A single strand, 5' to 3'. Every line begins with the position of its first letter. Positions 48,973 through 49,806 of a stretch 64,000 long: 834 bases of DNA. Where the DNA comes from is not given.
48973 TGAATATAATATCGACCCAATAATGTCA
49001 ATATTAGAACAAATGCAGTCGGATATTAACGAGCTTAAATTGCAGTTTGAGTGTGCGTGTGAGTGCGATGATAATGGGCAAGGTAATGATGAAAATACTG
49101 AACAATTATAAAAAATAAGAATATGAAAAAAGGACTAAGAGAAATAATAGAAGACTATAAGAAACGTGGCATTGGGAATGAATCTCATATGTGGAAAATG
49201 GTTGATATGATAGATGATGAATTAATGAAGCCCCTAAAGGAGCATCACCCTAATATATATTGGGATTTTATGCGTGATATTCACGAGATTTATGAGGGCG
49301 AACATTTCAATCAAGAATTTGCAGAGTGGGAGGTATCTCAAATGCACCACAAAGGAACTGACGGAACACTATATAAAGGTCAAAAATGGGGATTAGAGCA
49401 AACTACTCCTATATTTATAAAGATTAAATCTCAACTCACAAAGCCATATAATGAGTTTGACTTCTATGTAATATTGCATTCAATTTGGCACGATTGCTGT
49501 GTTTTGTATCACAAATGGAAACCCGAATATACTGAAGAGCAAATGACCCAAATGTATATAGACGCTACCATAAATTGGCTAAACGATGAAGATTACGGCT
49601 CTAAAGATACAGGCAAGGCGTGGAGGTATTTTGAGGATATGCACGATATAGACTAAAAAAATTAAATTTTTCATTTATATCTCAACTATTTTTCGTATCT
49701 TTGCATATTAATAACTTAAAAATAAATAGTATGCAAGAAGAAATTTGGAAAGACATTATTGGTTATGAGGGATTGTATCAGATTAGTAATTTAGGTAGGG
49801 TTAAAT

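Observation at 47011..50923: Self-contained, oppositely oriented island of Cys-rich and Gln-rich proteins: candidate undescribed phage module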

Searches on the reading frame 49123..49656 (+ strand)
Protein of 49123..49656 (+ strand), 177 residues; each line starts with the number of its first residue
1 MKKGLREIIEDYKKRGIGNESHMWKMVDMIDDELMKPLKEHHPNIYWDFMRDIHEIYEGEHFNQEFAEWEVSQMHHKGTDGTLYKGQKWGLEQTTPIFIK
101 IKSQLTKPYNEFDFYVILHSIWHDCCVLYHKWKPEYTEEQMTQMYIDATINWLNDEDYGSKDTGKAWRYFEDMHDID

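Call 5: search_protein_families(library=phrogs, proteins=[window:49123-49656:+], max_evalue=0.1)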
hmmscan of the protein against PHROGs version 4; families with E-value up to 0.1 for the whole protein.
window:49123-49656:+ (177 aa): 0 families

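Call 6: search_protein_families(library=pfam, proteins=[window:49123-49656:+], max_evalue=0.1)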
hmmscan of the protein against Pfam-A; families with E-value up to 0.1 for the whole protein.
window:49123-49656:+ (177 aa): 1 family
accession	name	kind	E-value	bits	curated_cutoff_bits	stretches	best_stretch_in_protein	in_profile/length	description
PF25223.1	DUF7841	-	8.6e-21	74.8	25.2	1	49-171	3-114/114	Domain of unknown function (DUF7841)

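Call 25: search_dna_similar(query=window:49123-49656:+, collection=phages, mode=protein, max_evalue=0.001, max_rows=60, rows=spread)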
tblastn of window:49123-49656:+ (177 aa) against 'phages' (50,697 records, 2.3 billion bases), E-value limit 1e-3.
Records with a match: 27; places in all: 27; records where one place covers at least 80% of the query: 9.
Best place of each record, by identity: <60% 27.
By first word of the organism name: uncultured 20; Bacteriophage 3; Bacteroides 1; crAssphage 1; Dulem 1; bajarodcaudo 1.
By host as written in the record: - 25; Bacteroides fragilis BL19 1; Varecia variegata 1.
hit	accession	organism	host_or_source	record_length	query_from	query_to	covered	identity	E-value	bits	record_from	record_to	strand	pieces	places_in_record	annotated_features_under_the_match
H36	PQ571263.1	Bacteroides phage BF1-TP2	Bacteroides fragilis BL19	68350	6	177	97%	33.1%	1e-19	91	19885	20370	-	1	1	hypothetical protein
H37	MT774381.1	uncultured phage cr3_1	human feces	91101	5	171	94%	29.2%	7e-15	77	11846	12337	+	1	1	hypothetical protein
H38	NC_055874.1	uncultured phage cr3_1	human feces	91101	5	171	94%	29.2%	7e-15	77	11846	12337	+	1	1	hypothetical protein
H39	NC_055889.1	uncultured phage cr53_1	human feces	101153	13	170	89%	29.4%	1e-8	59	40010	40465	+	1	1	RNA polymerase sigma factor/ubiquitin-like protein | lysis regulatory protein-like protein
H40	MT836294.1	Bacteriophage sp.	human fecal samples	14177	6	171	94%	27.5%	9e-16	79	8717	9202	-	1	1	record has no annotation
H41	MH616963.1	crAssphage sp. isolate ctbg_1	house mouse tissue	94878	5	173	95%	25.3%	1e-12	70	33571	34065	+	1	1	hypothetical protein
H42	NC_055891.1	uncultured phage cr60_1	human feces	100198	12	170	90%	26.5%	1e-7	56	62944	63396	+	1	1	hypothetical protein | lysis regulatory protein-like protein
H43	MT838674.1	Bacteriophage sp.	human fecal samples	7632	44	170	72%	33.1%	2e-9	61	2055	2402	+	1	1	record has no annotation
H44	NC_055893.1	uncultured phage cr4_1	human feces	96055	44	170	72%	33.1%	2e-9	61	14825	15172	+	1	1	RNA polymerase sigma factor/ubiquitin-like protein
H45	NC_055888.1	uncultured phage cr52_1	human feces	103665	13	170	89%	26.5%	2e-6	52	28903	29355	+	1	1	RNA polymerase sigma factor/ubiquitin-like protein | lysis regulatory protein-like protein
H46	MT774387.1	uncultured phage cr111_1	human feces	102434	34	173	79%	29.3%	3e-12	69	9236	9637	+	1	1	hypothetical protein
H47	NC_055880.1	uncultured phage cr111_1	human feces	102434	34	173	79%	29.3%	3e-12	69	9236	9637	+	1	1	hypothetical protein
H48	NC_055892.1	uncultured phage cr109_1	human feces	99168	13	170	89%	25.5%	3e-6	52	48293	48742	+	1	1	RNA polymerase sigma factor/ubiquitin-like protein | lysis regulatory protein-like protein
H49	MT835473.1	Bacteriophage sp.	human fecal samples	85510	54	170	66%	33.9%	2e-7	56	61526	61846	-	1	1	record has no annotation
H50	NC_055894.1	uncultured phage cr6_1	human feces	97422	54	170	66%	33.9%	2e-7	55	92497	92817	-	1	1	RNA polymerase sigma factor/ubiquitin-like protein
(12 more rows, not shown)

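Call 27: get_annotated_region(hit=H39, flank=6000)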
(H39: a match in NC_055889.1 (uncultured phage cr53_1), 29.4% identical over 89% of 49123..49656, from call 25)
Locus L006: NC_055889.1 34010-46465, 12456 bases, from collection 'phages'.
description: CrAssphage cr53_1, complete genome.
organism: uncultured phage cr53_1 (NCBI taxid 2772080)
taxonomy: Viruses; Duplodnaviria; Heunggongvirae; Uroviricota; Caudoviricetes; Crassvirales; Suoliviridae; Loutivirinae; Blohavirus; Blohavirus americanus
host: -; source: human feces; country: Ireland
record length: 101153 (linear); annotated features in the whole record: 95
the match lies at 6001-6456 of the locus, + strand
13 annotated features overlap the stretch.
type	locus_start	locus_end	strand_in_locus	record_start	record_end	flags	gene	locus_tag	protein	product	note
CDS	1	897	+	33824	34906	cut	-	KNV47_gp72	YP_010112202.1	hypothetical protein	gp_67242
CDS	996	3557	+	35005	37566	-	-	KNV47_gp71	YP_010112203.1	tail protein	gp_67243; similar to sulfatase, major tropism determinant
CDS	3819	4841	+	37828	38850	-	-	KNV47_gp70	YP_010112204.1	Reverse transcriptase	gp_67244; Intron reverse transcriptase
CDS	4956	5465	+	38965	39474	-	-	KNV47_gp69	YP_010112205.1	holin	gp_67245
CDS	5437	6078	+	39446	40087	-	-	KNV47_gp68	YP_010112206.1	lysis regulatory protein-like protein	gp_67246; Similar to phage lysis regulatory protein LysB, cell division protein FtsL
CDS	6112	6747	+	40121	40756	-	-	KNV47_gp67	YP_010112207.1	RNA polymerase sigma factor/ubiquitin-like protein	gp_67247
CDS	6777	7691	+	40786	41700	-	-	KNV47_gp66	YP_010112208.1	spike protein/glycoprotein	gp_67248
CDS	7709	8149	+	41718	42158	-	-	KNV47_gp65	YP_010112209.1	hypothetical protein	gp_67249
CDS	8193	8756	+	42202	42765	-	-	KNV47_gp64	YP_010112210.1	hypothetical protein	gp_67250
CDS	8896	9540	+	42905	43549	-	-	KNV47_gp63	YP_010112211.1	virion structural protein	gp_67251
CDS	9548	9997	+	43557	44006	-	-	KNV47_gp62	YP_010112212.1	peptidoglycan-associated protein-like protein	gp_67252; Similar to peptidoglycan-associated proteinhistidine kinase response regulator, glycine zipper domain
CDS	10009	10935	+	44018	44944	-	-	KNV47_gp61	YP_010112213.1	tail tubular protein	gp_67253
CDS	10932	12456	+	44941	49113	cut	-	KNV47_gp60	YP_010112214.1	virion structural protein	gp_67254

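Call 36: find_homologous_proteins(query=window:49123-49656:+, max_evalue=0.001)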
Query window:49123-49656:+ (177 aa): 5 proteins with E <= 0.001 among 12 candidates.
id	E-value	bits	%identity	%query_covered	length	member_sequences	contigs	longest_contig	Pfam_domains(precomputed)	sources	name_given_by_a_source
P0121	4.7e-121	420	100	100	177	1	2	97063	PF25223.2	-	-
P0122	6.1e-80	286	69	97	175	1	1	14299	PF25223.2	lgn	-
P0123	2.5e-71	257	62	99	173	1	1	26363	PF25223.2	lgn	-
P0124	5.5e-54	201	52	99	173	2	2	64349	PF25223.2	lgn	-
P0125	1.3e-43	167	46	98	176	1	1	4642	PF25223.2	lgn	-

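Call 38: find_encoding_contigs(protein=P0124, flank=8000, max_places=2)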
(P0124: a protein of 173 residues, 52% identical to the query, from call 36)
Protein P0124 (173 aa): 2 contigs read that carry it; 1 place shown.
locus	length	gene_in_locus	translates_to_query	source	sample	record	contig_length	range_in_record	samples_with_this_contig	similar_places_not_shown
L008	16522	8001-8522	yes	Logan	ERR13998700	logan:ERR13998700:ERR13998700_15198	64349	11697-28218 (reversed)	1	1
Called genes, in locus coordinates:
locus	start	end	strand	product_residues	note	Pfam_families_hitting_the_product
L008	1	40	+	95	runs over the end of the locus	PF00847:AP2 (weak)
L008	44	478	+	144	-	-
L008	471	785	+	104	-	-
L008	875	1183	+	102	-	PF18909:dGTP_diPhyd_N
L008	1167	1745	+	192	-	-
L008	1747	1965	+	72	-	-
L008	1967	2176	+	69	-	-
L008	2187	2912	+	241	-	-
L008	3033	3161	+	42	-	-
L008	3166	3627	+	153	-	-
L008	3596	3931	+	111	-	-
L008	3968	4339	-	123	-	-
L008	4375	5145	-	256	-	PF02498:Bro-N, PF03374:ANT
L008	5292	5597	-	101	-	-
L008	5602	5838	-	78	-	-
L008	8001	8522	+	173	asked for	PF25223:DUF7841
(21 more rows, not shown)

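Call 41: find_encoding_contigs(protein=P0123, flank=8000, max_places=2)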
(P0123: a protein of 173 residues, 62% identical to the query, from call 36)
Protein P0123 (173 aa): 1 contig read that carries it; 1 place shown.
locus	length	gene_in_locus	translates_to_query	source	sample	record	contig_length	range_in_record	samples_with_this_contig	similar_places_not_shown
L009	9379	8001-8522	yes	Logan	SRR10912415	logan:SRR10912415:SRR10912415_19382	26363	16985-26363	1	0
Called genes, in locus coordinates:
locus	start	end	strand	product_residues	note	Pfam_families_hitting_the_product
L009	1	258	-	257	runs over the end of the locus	PF13793:Pribosyltran_N (weak)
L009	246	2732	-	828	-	PF18127:NAMPT_N, PF04095:NAPRTase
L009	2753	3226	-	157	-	-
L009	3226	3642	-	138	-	-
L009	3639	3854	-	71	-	-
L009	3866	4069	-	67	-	-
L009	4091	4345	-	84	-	-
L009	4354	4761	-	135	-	-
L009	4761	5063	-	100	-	-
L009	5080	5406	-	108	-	-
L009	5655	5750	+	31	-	-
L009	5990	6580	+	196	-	-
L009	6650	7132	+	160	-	-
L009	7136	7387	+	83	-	-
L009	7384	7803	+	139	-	-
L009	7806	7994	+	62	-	-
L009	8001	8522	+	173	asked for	PF25223:DUF7841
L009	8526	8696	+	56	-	PF20106:DUF6496 (weak)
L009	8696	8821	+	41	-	-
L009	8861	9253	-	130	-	-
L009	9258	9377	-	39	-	?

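Call 55: search_protein_representatives(protein=window:49123-49656:+)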
Query: 177 residues. Proteins with E-value up to 0.001 (for the whole library): 280; up to 1e-10: 75; up to 1e-30: 2. The best 150 are listed.
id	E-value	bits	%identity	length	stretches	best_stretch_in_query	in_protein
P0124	1.7e-54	200.9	53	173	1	3-177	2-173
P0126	1.7e-37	145.4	43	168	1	5-170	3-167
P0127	1.6e-30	122.6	38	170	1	7-173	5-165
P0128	2.6e-30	122.0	39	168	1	6-174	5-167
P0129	3.3e-29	118.4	38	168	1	3-171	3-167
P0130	6.4e-29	117.4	42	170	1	18-171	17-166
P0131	1.1e-27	113.4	39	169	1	9-173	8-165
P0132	7.6e-26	107.4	43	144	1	34-170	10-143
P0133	1.2e-25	106.7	43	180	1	18-126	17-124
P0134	1.6e-25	106.3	36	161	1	7-145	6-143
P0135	2.8e-25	105.6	39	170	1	18-173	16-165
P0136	1.5e-24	103.2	38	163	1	9-158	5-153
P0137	3.2e-23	98.9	36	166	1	8-171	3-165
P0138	8.4e-23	97.5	36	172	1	21-172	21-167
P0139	1.9e-22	96.3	38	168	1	12-173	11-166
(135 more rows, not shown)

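Call 58: search_solved_structures(query=A3, max_evalue=10)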
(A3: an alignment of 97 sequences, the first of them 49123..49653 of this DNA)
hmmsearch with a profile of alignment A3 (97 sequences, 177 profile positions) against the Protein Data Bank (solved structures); distinct sequences matched with E-value up to 10: 10.
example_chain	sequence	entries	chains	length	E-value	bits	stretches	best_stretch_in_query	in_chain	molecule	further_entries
7bqq_A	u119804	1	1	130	0.12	15.7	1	22-60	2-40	Gogy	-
2jua_A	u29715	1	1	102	0.16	15.3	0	3-42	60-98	de novo protein S836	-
8w6e_A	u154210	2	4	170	0.35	14.2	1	5-64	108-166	HBC599 in complex with wFAP1.1 | wFAP1.1 structure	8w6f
9k8e_A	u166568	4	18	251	0.38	14.1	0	21-60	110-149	Cage-t32-Zn1-HEHE-35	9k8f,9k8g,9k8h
9ugr_A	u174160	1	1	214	0.53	13.6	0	10-59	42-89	Syn-F4-Link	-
5cwf_A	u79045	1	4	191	0.6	13.4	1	9-59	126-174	Designed helical repeat protein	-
8hxn_A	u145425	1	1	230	0.97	12.7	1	75-113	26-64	Beta-lactamase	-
3q6v_A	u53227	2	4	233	0.98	12.7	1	75-113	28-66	Beta-lactamase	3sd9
5ew0_A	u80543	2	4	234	1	12.7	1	75-113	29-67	Beta-lactamase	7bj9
8c61_A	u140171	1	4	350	1.1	12.6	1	58-94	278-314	Inactive ubiquitin carboxyl-terminal hydrolase 54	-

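Call 66: predict_structure(alignment_id=A3)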
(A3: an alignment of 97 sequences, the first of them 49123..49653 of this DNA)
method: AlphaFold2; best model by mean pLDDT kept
length: 177 residues; sequences in the alignment: 97
mean_pLDDT: 95.5   pTM: 0.88
mean pLDDT of the five models: 95.5, 95.0, 94.9, 94.6, 94.3
residues with pLDDT >= 90: 163; 70-90: 13; 50-70: 1; < 50: 0
segments of 3 or more residues with pLDDT < 50: none
pLDDT, mean of each block of 10 residues (from residue 1): 91 94 96 97 95 96 98 97 98 98 97 99 98 98 98 91 91 83
secondary structure, 60 per line:
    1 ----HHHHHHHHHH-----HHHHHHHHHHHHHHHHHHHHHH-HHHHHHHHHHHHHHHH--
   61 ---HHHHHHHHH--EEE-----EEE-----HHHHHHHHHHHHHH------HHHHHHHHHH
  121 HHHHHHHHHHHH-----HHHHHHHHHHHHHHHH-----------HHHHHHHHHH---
elements in order: H5-14 H20-41 H43-58 H64-72 E75-77 E83-85 H91-104 H111-132 H138-153 H165-174

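Call 71: fold_search(model_id=the predicted structure, library=pdb)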
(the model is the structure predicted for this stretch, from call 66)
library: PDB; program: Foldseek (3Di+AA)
matches with E <= 10: 133; with E <= 0.001: 0
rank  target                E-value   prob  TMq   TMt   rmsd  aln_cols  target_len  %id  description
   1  7she_A                8.3e-01  0.07  0.15  0.06  16.9       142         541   10  Cryo-EM structure of human GPR158 (released 2021-12-01)
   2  4r5y_A                9.9e-01  0.04  0.15  0.13  14.7       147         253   14  The complex structure of Braf V600E kinase domain with a novel Braf inhibitor (released 2016-02-24)
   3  8k1w                  1.9e+00  0.05  0.16  0.20  11.2       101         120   13  Crystal structure of PLA2 from Saccharothrix espanaensis (released 2024-07-24)
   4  6hq6_A                2.1e+00  0.03  0.12  0.03  25.2       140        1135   13  Bacterial beta-1,3-oligosaccharide phosphorylase from GH149 (released 2019-06-12)
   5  3hde_C                2.3e+00  0.04  0.15  0.16  12.1       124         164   11  Crystal structure of full-length endolysin R21 from phage 21 (released 2009-11-03)
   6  4py3_F                3.1e+00  0.05  0.21  0.19  13.3       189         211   10  Crystal Structure of the N-terminal FIC domain of Bep8 protein (VirB-translocated Bartonella effector protein) from Ba (released 2015-06-10)
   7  3hde_D                3.2e+00  0.03  0.15  0.17  11.6       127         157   11  Crystal structure of full-length endolysin R21 from phage 21 (released 2009-11-03)
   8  8qqi_B                3.4e+00  0.04  0.16  0.09   9.9       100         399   14  E.coli DNA gyrase in complex with 217 bp substrate DNA and LEI-800 (released 2024-06-19)
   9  1lw1_B                3.4e+00  0.03  0.14  0.14  11.5        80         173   11  Crystal Structure Of Mycobacterium Tuberculosis Alkylperoxidase Ahpd H137F mutant (released 2002-07-17)
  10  1gu9_H                3.6e+00  0.04  0.14  0.15  11.3        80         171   14  Crystal Structure of Mycobacterium tuberculosis Alkylperoxidase AhpD (released 2002-02-14)
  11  1gu9_A                3.6e+00  0.04  0.14  0.14  11.3        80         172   14  Crystal Structure of Mycobacterium tuberculosis Alkylperoxidase AhpD (released 2002-02-14)
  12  6gml_U                3.6e+00  0.02  0.16  0.15  16.7       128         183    8  Structure of paused transcription complex Pol II-DSIF-NELF (released 2018-09-05)
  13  4l7a_A                3.6e+00  0.02  0.12  0.09  15.2       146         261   10  Crystal structure of a putative zinc-binding metallo-peptidase (BACCAC_01431) from Bacteroides caccae ATCC 43185 at 2. (released 2013-07-03)
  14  5u4n                  3.8e+00  0.05  0.23  0.14  15.2       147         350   15  Crystal structure of a fructose-bisphosphate aldolase from Neisseria gonorrhoeae (released 2016-12-21)
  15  3vib_C                4.1e+00  0.20  0.24  0.22   5.1        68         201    9  Structural basis for multidrug recognition and antimicrobial resistance by MTRR, an efflux pump regulator from Neisser (released 2012-10-03)
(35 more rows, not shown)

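Call 72: fold_search(model_id=the predicted structure, library=viral)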
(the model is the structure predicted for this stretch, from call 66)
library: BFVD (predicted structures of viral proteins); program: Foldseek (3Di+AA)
matches with E <= 10: 270; with E <= 0.001: 9
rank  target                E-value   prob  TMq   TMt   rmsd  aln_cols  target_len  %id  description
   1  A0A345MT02            1.9e-10  1.00  0.79  0.82   3.0       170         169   25  DUF7841 domain-containing protein [crAssphage sp. isolate ctbg_1]
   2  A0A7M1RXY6            1.3e-07  1.00  0.63  0.57   8.0       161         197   27  DUF7841 domain-containing protein [uncultured phage cr111_1]
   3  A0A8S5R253            1.6e-07  1.00  0.75  0.80   3.2       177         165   21  DUF7841 domain-containing protein [Siphoviridae sp. ctXX925]
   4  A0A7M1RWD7            3.9e-07  1.00  0.55  0.45  11.2       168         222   26  DUF7841 domain-containing protein [uncultured phage cr10_1]
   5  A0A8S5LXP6            4.4e-07  1.00  0.56  0.35   2.8       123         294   28  DUF7841 domain-containing protein [CrAss-like virus sp. ctRQZ5]
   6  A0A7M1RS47            9.8e-07  1.00  0.54  0.63   2.9       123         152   31  RNA polymerase sigma factor/ubiquitin-like protein [uncultured phage cr6_1]
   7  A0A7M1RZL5            3.8e-06  1.00  0.50  0.53  11.4       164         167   22  DUF7841 domain-containing protein [uncultured phage cr118_1]
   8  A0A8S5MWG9            5.1e-05  1.00  0.63  0.74   4.0       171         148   16  DUF7841 domain-containing protein [Caudovirales sp. ctUL28]
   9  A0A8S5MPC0            1.1e-04  1.00  0.44  0.52  10.2       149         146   23  DUF7841 domain-containing protein [Podoviridae sp. ctoqT5]
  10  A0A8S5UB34            1.1e-03  1.00  0.44  0.33   3.6       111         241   21  DUF7841 domain-containing protein [Siphoviridae sp. ct8Cp41]
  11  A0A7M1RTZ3            4.1e-02  1.00  0.46  0.50   3.9       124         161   15  DUF7841 domain-containing protein [uncultured phage cr7_1]
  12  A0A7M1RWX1            1.6e-01  0.63  0.24  0.36   6.7        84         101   27  DUF7841 domain-containing protein [uncultured phage cr55_1]
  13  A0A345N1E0            1.8e-01  0.12  0.16  0.10  18.8       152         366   12  (no name in the UniProt tables at hand)
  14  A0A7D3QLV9            3.7e-01  0.08  0.11  0.08  16.7       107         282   10  (no name in the UniProt tables at hand)
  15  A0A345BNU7            4.6e-01  0.72  0.38  0.30   7.6       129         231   13  (no name in the UniProt tables at hand)
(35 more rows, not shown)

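Call 79: search_protein_families(library=padloc, proteins=[window:49123-49656:+], max_evalue=0.01)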
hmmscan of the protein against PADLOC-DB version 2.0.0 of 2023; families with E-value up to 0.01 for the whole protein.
window:49123-49656:+ (177 aa): 0 families

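Call 99: search_protein_families(library=ncbifam, proteins=[window:49123-49656:+], max_evalue=0.1)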
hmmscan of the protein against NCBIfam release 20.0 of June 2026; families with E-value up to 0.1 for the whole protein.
window:49123-49656:+ (177 aa): 1 family
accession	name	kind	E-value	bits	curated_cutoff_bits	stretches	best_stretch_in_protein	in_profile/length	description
NF047777.1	LIC_11502_fam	equivalog_domain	0.064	13.9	75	0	30-64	18-50/82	LIC_11502 family protein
